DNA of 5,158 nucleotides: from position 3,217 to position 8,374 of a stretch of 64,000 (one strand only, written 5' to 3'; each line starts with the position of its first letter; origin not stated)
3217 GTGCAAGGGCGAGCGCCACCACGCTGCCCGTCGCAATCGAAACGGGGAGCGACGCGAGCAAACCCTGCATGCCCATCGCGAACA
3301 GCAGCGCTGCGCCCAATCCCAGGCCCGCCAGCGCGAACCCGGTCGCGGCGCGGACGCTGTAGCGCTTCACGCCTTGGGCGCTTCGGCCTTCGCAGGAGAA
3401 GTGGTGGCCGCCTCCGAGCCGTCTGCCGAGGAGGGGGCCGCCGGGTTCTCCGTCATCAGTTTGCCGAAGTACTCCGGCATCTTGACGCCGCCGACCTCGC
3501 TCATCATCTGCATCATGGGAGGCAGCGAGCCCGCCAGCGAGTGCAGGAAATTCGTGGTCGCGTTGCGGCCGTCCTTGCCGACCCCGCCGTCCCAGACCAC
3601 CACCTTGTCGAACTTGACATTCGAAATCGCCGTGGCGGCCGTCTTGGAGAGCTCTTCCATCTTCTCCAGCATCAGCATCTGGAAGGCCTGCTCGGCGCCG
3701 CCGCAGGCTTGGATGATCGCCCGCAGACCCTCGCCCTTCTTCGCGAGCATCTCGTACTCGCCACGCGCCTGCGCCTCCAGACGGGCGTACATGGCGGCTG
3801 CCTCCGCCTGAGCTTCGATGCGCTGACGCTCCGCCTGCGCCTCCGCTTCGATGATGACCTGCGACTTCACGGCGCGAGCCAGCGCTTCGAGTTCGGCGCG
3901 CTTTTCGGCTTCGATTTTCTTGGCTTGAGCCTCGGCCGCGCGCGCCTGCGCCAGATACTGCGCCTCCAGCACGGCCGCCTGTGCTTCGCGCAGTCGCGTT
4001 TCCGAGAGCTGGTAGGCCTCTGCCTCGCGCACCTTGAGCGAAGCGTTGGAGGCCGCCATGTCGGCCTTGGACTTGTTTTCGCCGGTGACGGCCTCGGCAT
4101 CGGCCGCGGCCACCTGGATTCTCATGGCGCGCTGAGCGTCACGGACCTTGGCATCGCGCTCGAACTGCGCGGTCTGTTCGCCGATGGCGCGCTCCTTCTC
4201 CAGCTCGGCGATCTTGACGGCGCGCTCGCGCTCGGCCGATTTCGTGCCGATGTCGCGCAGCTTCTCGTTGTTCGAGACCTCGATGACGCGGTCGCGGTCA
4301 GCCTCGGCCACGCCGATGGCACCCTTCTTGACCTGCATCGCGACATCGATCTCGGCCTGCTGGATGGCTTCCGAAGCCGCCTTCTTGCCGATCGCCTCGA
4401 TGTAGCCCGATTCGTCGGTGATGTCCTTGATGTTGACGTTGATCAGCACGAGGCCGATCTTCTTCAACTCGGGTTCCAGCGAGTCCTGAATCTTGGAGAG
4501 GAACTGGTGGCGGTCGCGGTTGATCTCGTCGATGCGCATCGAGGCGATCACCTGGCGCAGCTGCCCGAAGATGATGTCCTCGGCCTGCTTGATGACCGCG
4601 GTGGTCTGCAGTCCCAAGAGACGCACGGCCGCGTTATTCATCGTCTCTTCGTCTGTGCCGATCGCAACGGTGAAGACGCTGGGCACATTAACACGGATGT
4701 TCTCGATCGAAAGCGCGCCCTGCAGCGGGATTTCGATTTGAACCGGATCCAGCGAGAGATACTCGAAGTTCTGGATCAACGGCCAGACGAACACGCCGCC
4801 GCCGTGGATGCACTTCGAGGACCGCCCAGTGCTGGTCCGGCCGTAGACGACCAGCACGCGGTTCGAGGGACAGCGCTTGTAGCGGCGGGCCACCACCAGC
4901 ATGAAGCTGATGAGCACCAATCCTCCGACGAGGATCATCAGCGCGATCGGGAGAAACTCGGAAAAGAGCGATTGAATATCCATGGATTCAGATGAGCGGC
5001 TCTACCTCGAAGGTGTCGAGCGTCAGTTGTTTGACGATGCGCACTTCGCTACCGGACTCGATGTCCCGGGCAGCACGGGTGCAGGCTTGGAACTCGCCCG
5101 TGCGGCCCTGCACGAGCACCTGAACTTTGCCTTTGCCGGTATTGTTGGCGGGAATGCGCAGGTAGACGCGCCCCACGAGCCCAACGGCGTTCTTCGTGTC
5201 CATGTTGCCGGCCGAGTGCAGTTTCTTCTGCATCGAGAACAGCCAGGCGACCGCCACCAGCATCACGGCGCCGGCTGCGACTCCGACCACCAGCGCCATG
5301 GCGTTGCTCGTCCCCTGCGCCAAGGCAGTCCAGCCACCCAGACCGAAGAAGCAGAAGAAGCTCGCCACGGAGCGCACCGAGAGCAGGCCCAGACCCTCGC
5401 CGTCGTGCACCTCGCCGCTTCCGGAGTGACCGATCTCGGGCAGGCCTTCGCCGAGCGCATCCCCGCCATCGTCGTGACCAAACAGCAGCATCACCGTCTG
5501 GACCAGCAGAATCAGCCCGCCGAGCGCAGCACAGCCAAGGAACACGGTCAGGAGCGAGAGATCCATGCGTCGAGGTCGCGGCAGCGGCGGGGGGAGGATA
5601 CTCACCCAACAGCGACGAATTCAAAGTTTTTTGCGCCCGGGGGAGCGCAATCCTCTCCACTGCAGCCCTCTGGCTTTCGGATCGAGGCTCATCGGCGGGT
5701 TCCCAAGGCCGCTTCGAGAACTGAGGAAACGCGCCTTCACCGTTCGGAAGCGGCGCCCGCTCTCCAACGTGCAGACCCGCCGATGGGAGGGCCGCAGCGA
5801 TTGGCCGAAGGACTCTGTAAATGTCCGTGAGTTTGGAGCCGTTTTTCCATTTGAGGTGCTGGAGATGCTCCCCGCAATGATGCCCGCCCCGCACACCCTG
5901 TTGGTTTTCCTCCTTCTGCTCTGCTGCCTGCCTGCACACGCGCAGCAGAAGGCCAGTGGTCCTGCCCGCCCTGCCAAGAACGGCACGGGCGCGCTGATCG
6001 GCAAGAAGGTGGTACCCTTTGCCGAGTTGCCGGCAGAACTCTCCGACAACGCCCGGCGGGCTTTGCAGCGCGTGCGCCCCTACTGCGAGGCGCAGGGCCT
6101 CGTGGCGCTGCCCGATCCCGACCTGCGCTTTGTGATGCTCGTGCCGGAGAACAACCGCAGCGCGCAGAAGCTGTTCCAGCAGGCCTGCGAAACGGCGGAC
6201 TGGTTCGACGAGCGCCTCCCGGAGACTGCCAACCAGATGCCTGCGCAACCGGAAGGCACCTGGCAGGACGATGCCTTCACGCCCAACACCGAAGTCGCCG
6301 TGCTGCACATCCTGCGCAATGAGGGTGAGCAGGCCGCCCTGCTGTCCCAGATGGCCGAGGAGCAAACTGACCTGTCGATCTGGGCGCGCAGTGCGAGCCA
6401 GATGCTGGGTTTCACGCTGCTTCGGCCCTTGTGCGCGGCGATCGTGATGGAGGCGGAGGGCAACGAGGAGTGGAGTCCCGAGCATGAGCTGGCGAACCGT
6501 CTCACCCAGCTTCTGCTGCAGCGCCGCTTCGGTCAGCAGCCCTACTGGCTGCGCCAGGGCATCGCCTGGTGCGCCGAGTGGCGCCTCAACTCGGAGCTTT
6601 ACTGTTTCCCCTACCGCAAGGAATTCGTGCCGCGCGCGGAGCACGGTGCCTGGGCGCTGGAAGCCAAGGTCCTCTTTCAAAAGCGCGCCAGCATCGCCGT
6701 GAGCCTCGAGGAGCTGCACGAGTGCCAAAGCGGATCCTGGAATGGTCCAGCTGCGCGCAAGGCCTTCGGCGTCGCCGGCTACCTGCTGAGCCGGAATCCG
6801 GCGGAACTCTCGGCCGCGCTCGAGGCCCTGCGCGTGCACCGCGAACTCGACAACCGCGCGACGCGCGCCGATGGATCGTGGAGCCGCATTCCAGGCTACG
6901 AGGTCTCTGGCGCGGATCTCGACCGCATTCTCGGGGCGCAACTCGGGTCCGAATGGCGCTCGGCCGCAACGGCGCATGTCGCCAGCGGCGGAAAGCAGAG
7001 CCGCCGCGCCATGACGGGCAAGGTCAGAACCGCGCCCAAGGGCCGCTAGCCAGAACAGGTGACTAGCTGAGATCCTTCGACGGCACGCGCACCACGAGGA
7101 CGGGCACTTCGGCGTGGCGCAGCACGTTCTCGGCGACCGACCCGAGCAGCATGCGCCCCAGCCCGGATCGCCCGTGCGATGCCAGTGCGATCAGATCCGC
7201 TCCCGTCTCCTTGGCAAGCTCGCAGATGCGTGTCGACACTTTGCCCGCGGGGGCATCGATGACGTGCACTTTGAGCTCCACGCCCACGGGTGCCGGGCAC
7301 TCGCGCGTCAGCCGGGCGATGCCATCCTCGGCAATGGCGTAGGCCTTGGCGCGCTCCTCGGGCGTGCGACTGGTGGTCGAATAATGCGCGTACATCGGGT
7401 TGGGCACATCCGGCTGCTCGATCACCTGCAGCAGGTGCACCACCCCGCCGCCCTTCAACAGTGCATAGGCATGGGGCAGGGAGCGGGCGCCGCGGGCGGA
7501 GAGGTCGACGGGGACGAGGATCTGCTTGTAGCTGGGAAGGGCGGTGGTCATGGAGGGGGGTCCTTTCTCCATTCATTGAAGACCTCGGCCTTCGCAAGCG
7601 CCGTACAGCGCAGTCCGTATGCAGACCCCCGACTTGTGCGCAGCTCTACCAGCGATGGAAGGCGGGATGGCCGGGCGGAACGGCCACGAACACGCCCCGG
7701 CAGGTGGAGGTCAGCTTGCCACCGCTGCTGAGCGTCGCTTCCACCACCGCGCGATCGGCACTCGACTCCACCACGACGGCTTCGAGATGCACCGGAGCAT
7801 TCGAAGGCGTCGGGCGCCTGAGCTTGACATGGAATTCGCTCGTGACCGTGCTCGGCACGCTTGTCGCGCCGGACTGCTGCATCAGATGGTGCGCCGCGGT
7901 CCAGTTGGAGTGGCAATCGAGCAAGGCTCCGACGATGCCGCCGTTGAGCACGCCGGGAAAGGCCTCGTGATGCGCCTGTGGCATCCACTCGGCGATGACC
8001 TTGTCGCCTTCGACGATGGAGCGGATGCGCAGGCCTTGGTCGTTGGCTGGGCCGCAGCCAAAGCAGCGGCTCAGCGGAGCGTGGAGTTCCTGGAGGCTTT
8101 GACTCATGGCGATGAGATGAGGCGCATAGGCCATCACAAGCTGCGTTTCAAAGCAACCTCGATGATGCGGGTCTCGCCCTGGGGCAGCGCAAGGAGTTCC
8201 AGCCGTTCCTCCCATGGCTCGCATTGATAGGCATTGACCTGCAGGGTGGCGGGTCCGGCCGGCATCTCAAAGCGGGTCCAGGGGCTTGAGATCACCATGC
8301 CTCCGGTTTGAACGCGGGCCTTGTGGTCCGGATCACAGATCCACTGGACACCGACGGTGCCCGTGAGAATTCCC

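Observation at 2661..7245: About 175-bp direct repeats (usp 3' end) bracketing the 4.4-kb flotillin/NfeD block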

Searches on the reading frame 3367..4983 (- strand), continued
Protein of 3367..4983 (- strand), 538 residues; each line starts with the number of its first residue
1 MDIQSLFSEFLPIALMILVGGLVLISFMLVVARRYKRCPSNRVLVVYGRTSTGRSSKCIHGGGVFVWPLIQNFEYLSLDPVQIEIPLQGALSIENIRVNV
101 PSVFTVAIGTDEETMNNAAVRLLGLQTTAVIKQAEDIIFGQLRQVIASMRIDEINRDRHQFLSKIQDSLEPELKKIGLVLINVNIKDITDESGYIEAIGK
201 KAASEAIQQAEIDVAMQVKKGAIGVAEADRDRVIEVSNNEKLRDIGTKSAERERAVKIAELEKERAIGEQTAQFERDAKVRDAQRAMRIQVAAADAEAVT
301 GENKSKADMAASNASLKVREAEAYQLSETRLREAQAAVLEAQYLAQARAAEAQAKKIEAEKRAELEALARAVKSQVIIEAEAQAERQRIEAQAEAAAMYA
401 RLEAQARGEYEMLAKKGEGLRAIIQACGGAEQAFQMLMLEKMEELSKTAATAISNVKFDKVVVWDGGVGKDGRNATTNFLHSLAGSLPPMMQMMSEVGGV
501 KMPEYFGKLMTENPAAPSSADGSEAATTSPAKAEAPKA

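Call 61: find_encoding_contigs(protein=P0047, flank=5000, max_places=2)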
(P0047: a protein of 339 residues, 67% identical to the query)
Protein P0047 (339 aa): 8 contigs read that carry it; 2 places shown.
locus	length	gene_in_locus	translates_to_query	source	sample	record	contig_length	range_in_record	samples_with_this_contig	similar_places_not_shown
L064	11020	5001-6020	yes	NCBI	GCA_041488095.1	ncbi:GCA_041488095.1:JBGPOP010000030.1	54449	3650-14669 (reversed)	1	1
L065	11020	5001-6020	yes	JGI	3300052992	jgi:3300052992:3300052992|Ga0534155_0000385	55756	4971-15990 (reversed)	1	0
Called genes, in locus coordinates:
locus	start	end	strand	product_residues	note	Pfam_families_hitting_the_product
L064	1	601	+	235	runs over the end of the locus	PF04337:DUF480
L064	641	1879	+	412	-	-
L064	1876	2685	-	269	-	PF02625:XdhC_CoxI, PF13478:XdhC_C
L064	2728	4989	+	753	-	PF01494:FAD_binding_3, PF00724:Oxidored_FMN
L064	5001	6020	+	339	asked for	PF04055:Radical_SAM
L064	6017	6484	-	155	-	-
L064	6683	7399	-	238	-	PF07638:Sigma70_ECF, PF12645:HTH_16 (faint), PF04542:Sigma70_r2 (weak), PF08281:Sigma70_r4_2 (weak), PF04545:Sigma70_r4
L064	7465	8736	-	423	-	PF01979:Amidohydro_1, PF07969:Amidohydro_3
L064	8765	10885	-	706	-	PF22745:Nlig-Ia, PF01653:DNA_ligase_aden, PF03120:OB_DNA_ligase, PF12826:HHH_2, PF14520:HHH_5, PF00633:HHH (weak), PF00533:BRCT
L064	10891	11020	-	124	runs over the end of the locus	PF00383:dCMP_cyt_deam_1, PF08211:dCMP_cyt_deam_2, PF26947:CDL (weak)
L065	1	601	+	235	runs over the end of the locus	PF04337:DUF480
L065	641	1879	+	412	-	-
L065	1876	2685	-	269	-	PF02625:XdhC_CoxI, PF13478:XdhC_C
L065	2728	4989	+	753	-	PF01494:FAD_binding_3, PF00724:Oxidored_FMN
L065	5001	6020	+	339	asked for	PF04055:Radical_SAM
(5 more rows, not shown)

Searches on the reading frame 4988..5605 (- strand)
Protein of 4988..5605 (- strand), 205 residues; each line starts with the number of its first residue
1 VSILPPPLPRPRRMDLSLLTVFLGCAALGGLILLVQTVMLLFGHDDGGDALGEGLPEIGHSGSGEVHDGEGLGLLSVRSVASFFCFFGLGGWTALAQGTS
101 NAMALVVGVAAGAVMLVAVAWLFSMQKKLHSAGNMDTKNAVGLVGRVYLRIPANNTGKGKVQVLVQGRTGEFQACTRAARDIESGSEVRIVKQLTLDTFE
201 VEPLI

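Call 5: search_protein_families(library=pfam, proteins=[window:4988-5605:-], max_evalue=0.01)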
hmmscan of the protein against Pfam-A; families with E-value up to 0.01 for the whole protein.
window:4988-5605:- (205 aa): 1 family
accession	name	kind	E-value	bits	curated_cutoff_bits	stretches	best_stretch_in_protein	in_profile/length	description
PF25592.1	DUF7937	-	0.0023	17.3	31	1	19-149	139-249/402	Domain of unknown function (DUF7937)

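Call 37: search_protein_families(library=pfam, proteins=[window:4988-5566:-], max_evalue=10)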
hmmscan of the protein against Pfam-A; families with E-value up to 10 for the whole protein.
window:4988-5566:- (192 aa): 1 family
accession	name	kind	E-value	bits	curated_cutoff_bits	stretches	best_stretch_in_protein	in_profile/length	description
PF21222.2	Lamp2_2nd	-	1.1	9.6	27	1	13-22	7-16/32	Lysosome-associated membrane glycoprotein 2, transmembrane segment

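Call 58: search_protein_families(library=ncbifam, proteins=[window:4988-5566:-], max_evalue=0.001)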
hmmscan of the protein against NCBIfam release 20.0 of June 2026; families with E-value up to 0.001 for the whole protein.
window:4988-5566:- (192 aa): 0 families

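Call 67: search_protein_families(library=pfam, proteins=[window:4988-5566:-], max_evalue=10)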
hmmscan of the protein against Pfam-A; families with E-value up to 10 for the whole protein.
window:4988-5566:- (192 aa): 1 family
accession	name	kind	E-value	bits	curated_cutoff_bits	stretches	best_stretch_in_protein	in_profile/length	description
PF21222.2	Lamp2_2nd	-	1.1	9.6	27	1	13-22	7-16/32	Lysosome-associated membrane glycoprotein 2, transmembrane segment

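Call 80: search_solved_structures(query=window:4988-5566:-, max_evalue=10)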
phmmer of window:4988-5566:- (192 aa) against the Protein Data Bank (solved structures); distinct sequences matched with E-value up to 10: 1.
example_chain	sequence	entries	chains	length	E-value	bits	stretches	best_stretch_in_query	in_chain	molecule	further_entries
7zg0_G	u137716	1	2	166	0.42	13.7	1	10-80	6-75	Nanobody 5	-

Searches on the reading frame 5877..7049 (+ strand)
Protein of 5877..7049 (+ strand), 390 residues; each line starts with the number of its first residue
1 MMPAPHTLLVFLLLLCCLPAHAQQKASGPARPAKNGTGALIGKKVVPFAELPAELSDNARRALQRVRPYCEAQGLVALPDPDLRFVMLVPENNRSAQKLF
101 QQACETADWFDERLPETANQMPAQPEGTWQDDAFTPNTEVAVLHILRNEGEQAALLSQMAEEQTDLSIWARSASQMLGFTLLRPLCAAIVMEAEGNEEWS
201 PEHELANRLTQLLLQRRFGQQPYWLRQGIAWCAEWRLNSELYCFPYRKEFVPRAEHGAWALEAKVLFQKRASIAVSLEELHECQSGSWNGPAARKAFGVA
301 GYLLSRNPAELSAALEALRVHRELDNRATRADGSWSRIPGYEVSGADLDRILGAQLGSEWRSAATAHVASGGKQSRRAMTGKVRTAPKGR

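Call 16: find_homologous_proteins(query=window:5877-7049:+, max_evalue=1e-10)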
Query window:5877-7049:+ (390 aa): 22 proteins with E <= 1e-10 among 8000 candidates.
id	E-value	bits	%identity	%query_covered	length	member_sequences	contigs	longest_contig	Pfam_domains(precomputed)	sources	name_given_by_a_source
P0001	4.5e-260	880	100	100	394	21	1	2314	-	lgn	-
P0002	9.4e-199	678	78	97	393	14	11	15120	-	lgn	-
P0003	6.5e-97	343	47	90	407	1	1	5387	-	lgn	-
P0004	4.7e-70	255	39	94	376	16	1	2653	-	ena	-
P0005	2.1e-69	252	39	94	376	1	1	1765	-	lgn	-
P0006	3.0e-64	236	37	89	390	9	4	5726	-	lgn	-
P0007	3.2e-62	229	36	84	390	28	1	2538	-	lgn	-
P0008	7.9e-61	224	36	84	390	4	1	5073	-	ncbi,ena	-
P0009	2.0e-59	220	36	95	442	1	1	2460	-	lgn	-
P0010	6.8e-58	215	43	60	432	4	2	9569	-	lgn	-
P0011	2.3e-54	203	36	89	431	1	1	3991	-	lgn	-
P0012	3.0e-53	199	45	59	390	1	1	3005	-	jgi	jgi:hypothetical protein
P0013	1.6e-52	197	32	88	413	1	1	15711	-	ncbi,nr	ncbi:MAG: hypothetical protein HZA53_10920 [Planctomycetes bacterium]|nr:hypothetical protein [Planc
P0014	1.7e-51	194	32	92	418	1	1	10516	-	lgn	-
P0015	4.8e-51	192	46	52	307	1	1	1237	PF05157.21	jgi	jgi:hypothetical protein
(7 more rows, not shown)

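Call 17: find_encoding_contigs(protein=P0002, flank=10000, max_places=10)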
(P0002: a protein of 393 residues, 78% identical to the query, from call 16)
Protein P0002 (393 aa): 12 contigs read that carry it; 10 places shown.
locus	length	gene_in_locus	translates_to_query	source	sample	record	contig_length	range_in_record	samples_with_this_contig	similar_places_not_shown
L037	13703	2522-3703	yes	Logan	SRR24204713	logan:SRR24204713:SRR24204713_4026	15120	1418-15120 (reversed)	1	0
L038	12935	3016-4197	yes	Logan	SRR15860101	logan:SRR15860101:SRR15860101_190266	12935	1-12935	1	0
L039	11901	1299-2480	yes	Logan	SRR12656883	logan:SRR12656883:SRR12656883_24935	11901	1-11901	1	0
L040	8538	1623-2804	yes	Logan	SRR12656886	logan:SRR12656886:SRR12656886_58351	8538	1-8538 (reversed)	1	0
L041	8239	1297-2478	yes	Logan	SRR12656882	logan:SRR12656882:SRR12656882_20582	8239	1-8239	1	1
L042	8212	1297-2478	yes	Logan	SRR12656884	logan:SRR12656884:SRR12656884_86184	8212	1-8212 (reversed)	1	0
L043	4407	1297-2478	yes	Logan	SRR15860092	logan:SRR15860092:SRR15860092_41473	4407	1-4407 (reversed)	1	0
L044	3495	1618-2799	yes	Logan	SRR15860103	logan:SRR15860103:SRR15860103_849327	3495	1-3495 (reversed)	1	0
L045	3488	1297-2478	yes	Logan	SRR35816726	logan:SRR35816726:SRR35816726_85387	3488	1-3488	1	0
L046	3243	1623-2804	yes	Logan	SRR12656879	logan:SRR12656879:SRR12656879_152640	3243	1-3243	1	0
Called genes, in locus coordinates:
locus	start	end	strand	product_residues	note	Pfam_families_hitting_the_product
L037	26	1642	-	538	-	PF01145:Band_7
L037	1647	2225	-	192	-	-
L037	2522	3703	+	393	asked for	-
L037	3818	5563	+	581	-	PF00278:Orn_DAP_Arg_deC, PF02784:Orn_Arg_deC_N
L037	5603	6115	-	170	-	PF00582:Usp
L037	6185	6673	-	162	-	-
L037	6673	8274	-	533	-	PF13620:CarboxypepD_reg (faint)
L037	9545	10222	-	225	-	PF07638:Sigma70_ECF, PF04542:Sigma70_r2 (weak), PF08281:Sigma70_r4_2, PF04545:Sigma70_r4 (weak)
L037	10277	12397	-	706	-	PF22745:Nlig-Ia, PF01653:DNA_ligase_aden, PF03120:OB_DNA_ligase, PF00633:HHH (faint), PF12826:HHH_2, PF14520:HHH_5 (weak), PF00533:BRCT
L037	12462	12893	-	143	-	PF08211:dCMP_cyt_deam_2, PF00383:dCMP_cyt_deam_1, PF26947:CDL (weak)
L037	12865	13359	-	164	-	-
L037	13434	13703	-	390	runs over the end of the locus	PF01244:Peptidase_M19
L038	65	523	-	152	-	-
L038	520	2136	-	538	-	PF01145:Band_7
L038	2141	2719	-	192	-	-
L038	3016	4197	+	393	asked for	-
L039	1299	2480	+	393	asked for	-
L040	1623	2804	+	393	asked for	-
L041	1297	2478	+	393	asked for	-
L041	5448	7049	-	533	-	PF13620:CarboxypepD_reg (faint)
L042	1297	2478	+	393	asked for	-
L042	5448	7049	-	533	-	PF13620:CarboxypepD_reg (faint)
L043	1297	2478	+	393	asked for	-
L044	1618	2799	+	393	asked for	-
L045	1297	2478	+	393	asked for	-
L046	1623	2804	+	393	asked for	-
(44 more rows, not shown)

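Call 18: find_encoding_contigs(protein=P0003, flank=10000, max_places=6)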
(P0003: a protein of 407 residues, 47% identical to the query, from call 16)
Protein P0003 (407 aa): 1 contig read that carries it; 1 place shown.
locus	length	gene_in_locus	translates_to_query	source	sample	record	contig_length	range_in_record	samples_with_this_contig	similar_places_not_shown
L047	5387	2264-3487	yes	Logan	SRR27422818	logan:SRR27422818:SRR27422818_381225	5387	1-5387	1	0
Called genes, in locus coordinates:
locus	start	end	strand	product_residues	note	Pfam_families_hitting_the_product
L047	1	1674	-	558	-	?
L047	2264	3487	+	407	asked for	-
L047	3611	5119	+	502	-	-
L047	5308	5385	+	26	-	?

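Call 37: search_protein_families(library=pfam, proteins=[window:5877-7049:+], max_evalue=10)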
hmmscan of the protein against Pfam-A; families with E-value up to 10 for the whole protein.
window:5877-7049:+ (390 aa): 0 families

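Call 58: search_protein_families(library=ncbifam, proteins=[window:5877-7049:+], max_evalue=0.001)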
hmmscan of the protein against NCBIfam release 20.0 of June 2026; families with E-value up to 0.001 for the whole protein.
window:5877-7049:+ (390 aa): 0 families

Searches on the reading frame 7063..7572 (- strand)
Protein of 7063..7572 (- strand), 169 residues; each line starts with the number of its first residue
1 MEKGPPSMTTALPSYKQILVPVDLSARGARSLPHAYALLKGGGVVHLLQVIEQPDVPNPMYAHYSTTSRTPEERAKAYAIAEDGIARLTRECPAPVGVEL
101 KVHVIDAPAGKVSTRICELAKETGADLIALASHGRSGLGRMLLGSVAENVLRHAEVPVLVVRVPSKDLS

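Call 5: search_protein_families(library=pfam, proteins=[window:7063-7572:-], max_evalue=0.01)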
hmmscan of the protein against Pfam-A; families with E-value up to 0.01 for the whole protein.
window:7063-7572:- (169 aa): 1 family
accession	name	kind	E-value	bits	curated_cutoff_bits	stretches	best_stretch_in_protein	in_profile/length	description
PF00582.32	Usp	-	6.2e-30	105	24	1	15-162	2-141/141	Universal stress protein family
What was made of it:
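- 7063..7551 (-): Full usp (162 aa as called in metagenomes; the ORF is open to 7572). Copy B of the repeat is 7063-7230, with its core at 7073-7155. Pfam Usp 2-141 of 141 (call 5).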

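Call 9: find_encoding_contigs(protein=window:7063-7572:-, flank=10000, max_places=10)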
Protein window:7063-7572:- (169 aa): no gene with exactly this product is on record in the collection.

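Call 58: search_protein_families(library=ncbifam, proteins=[window:7063-7551:-], max_evalue=0.001)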
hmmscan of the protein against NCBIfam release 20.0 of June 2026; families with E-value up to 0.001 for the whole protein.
window:7063-7551:- (162 aa): 3 families
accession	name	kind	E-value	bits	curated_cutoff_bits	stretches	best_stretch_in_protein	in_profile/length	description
NF011581.0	PRK15005.1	equivalog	6.2e-13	49.1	166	1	8-155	2-144/144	universal stress protein UspF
NF012000.0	PRK15456.1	equivalog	3.7e-12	46.5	189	1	8-155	2-142/142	universal stress protein UspG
NF008380.0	PRK11175.1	equivalog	7.7e-06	25.1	227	1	107-155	252-300/313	universal stress protein UspE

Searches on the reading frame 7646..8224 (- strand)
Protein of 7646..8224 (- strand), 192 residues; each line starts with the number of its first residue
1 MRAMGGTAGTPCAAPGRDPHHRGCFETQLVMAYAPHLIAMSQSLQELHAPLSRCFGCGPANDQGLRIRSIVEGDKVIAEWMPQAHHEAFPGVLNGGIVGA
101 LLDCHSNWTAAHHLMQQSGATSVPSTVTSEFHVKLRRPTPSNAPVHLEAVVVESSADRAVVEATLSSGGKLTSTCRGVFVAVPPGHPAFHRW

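Call 5: search_protein_families(library=pfam, proteins=[window:7646-8224:-], max_evalue=0.01)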
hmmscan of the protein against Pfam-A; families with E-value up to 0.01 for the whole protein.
window:7646-8224:- (192 aa): 1 family
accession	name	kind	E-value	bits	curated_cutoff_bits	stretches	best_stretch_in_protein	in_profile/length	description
PF13279.12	4HBT_2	-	0.0019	19.1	25.5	1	104-180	24-102/122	Thioesterase-like superfamily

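Call 58: search_protein_families(library=ncbifam, proteins=[window:7646-8134:-], max_evalue=0.001)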
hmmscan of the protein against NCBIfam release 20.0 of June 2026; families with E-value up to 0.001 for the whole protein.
window:7646-8134:- (162 aa): 0 families
